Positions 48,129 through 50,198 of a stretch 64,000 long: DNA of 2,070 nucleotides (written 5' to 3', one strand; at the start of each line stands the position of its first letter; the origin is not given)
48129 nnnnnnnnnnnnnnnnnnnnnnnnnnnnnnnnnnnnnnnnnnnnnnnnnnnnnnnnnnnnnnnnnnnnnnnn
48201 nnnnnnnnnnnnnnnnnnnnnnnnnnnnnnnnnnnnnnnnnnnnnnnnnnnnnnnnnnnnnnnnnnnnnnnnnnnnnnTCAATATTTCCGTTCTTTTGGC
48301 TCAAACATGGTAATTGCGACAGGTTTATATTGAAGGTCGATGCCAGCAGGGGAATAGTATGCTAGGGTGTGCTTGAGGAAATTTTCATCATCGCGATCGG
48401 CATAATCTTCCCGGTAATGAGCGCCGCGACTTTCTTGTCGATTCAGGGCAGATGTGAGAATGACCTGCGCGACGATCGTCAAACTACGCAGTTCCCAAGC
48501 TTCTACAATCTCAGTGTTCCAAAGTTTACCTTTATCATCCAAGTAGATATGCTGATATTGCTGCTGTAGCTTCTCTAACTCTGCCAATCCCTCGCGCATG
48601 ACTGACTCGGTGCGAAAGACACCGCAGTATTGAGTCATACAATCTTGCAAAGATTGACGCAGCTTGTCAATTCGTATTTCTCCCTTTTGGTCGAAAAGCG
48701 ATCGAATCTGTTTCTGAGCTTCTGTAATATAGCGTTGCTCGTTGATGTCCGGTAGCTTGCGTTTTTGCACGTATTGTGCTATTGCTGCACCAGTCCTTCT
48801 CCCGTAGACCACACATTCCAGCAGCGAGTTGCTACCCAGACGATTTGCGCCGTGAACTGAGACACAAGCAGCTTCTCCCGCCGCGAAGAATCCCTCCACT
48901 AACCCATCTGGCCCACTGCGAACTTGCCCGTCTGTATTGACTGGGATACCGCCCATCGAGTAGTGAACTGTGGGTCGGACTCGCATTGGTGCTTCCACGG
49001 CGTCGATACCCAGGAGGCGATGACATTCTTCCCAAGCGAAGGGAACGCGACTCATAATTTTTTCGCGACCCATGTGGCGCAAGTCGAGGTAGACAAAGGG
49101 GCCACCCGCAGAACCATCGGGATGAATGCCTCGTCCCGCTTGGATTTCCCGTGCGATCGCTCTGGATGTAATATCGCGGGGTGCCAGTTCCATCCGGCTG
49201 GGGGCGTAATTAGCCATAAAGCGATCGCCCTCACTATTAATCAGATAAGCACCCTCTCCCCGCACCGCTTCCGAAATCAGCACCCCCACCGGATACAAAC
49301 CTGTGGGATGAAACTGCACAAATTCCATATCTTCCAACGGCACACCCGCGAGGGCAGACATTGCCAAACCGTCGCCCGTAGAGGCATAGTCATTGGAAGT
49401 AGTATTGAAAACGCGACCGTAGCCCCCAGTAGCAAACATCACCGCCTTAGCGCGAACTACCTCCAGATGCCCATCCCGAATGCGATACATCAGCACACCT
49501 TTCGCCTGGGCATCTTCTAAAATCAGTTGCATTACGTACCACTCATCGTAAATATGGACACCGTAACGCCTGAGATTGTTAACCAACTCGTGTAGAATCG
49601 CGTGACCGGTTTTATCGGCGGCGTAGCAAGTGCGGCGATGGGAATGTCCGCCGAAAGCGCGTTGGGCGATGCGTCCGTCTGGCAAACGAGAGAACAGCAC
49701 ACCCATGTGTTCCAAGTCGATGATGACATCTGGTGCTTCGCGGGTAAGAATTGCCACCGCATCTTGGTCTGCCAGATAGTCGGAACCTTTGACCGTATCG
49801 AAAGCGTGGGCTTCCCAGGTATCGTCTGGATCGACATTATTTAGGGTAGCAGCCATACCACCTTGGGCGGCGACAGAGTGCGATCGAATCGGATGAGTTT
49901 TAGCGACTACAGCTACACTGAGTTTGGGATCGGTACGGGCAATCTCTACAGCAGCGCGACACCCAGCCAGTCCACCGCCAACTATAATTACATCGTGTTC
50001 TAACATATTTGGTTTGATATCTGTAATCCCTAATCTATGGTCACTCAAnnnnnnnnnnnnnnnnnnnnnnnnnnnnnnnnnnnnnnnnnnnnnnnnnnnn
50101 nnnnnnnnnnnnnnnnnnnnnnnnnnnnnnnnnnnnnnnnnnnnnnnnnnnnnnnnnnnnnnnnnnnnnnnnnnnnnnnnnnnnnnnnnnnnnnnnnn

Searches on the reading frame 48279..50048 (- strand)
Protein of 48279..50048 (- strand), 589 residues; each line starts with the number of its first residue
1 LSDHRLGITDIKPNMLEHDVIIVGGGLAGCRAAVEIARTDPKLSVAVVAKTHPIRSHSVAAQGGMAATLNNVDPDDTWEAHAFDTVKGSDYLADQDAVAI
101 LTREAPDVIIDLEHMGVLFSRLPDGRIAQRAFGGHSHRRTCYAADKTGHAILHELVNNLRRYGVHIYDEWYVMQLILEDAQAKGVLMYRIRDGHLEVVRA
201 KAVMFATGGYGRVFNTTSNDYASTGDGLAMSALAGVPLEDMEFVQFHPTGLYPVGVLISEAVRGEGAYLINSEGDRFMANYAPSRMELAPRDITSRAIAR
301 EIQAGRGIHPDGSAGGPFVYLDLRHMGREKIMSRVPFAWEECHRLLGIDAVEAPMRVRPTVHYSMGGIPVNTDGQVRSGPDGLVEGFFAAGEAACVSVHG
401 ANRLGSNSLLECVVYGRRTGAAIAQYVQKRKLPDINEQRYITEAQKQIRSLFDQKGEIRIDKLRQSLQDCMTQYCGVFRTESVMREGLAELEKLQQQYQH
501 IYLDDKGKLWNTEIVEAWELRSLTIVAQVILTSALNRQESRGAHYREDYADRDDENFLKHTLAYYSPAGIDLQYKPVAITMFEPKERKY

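Call 47: search_protein_families(library=pfam, proteins=[window:48279-50048:-], max_evalue=0.00001)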
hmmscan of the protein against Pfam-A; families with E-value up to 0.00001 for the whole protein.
window:48279-50048:- (589 aa): 3 families
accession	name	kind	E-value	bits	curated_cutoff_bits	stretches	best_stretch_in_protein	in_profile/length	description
PF00890.30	FAD_binding_2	-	4.9e-113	378.9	20.4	1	19-409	1-414/414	FAD binding domain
PF02910.25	Succ_DH_flav_C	-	1.2e-47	161.6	20.8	1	464-589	1-130/130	Fumarate reductase flavoprotein C-term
PF01266.30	DAO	-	1.8e-07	31.5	27.9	1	19-214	1-209/353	FAD dependent oxidoreductase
